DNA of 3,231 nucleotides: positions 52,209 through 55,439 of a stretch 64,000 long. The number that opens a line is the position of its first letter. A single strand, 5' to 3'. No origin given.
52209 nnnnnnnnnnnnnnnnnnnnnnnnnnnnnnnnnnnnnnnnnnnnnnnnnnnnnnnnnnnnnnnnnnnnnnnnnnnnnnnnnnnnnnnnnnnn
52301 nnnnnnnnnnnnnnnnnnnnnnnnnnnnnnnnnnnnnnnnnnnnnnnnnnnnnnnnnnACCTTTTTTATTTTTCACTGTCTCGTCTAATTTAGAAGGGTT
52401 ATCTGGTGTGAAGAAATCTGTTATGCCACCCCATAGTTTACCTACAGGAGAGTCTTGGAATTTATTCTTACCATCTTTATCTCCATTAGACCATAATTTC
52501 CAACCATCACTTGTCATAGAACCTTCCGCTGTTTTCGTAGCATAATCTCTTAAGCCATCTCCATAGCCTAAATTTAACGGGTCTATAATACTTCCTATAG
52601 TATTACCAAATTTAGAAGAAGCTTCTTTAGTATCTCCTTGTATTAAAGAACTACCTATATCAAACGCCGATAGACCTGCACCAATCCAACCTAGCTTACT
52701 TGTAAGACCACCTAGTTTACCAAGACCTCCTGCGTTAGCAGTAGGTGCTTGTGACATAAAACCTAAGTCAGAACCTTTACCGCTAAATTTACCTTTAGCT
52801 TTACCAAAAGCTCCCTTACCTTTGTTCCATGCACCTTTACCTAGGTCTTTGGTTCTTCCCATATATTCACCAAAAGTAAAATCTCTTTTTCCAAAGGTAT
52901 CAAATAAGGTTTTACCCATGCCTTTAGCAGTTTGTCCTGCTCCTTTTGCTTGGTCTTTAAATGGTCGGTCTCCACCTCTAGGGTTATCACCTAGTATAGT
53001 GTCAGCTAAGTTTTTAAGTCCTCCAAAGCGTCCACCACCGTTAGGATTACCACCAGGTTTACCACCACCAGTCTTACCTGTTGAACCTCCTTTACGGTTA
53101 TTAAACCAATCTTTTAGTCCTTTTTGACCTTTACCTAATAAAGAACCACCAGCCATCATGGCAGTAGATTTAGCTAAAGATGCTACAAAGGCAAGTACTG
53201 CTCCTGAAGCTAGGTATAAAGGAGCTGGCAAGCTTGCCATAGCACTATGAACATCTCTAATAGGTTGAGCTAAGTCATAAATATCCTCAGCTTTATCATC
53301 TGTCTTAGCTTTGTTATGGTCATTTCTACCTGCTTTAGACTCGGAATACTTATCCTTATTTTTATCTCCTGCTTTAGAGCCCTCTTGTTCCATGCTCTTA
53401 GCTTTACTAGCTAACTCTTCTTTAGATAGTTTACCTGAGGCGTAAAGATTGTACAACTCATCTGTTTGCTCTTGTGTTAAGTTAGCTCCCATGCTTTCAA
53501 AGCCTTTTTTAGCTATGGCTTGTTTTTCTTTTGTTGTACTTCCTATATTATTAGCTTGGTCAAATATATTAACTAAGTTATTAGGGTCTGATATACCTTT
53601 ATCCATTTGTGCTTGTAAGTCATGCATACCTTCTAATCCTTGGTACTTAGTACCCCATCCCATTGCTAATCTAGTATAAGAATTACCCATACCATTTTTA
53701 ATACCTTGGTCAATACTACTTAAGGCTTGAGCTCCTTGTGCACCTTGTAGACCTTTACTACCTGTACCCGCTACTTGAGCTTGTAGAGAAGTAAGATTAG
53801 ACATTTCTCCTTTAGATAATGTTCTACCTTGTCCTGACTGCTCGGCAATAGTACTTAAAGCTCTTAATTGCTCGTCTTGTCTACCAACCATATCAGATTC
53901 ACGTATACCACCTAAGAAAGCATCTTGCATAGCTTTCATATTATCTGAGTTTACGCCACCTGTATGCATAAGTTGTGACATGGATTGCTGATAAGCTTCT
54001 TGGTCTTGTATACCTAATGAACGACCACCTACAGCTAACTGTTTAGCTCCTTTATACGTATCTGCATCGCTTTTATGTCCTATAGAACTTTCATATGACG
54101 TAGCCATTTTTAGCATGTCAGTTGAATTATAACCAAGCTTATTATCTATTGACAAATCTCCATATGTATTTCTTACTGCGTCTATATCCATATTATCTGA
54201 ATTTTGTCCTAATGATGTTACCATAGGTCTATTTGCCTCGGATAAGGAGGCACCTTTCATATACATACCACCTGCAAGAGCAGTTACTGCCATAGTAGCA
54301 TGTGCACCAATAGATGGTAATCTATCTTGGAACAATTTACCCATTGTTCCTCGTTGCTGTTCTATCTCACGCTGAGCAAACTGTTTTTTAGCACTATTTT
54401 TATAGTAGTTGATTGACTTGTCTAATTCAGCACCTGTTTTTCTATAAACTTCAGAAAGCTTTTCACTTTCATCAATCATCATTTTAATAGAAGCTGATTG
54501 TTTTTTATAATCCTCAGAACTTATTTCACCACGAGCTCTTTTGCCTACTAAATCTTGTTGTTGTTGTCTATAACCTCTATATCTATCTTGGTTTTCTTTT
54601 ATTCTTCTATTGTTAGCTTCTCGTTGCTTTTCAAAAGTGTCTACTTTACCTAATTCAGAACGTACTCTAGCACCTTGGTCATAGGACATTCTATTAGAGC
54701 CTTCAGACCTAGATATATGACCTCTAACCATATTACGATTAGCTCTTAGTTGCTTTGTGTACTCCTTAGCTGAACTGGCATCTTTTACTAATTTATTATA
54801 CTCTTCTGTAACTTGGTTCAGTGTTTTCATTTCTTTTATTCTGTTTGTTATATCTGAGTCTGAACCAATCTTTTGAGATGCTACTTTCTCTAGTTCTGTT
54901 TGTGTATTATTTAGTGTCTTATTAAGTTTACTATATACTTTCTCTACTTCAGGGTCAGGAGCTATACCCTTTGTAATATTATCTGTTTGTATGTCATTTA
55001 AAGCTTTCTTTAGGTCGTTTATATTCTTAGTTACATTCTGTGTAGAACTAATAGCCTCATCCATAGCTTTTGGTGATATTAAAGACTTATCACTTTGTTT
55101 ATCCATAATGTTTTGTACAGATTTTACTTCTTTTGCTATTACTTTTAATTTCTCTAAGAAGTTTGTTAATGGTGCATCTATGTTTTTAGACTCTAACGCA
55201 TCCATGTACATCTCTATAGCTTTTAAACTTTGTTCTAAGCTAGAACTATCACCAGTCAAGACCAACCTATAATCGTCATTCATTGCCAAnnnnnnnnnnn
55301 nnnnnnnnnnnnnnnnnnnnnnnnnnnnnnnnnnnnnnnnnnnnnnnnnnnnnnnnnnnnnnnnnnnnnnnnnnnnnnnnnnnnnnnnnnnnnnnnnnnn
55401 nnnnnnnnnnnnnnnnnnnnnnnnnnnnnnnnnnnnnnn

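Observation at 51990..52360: Intron-like ribozyme element at the stop codon of the tape-measure gene, sharing a 65-nt near-identical block with tail-tube intron 1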

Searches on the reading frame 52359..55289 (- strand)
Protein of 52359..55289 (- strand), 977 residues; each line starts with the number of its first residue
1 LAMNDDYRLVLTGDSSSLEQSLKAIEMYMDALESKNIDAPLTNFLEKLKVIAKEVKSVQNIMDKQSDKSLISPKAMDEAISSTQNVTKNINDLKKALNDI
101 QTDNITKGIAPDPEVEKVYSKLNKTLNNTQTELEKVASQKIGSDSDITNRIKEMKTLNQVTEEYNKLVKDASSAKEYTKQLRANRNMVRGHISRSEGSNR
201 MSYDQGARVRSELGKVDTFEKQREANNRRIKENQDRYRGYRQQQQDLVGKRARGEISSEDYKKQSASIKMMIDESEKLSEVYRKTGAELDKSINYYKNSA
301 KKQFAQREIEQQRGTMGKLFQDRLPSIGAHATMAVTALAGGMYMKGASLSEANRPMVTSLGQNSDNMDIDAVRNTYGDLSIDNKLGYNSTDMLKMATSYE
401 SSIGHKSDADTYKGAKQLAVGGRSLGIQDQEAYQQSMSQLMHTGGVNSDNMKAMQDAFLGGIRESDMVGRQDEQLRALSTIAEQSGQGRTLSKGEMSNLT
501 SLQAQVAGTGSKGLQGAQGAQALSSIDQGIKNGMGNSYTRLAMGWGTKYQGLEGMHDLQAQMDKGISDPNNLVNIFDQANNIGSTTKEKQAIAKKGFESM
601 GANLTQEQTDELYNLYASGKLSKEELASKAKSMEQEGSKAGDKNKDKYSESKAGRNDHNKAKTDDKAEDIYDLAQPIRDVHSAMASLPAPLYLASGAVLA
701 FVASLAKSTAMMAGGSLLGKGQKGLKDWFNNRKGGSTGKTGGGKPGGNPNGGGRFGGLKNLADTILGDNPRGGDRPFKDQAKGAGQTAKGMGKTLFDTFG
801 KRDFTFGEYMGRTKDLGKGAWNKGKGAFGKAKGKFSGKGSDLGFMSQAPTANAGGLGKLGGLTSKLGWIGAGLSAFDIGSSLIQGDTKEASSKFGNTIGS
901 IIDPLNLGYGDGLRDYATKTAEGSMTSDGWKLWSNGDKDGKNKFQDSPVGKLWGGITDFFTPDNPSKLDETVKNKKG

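Call 91: search_protein_families(library=pfam, proteins=[window:52359-55289:-], max_evalue=0.001)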
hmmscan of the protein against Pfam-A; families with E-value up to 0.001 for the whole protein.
window:52359-55289:- (977 aa): 0 families
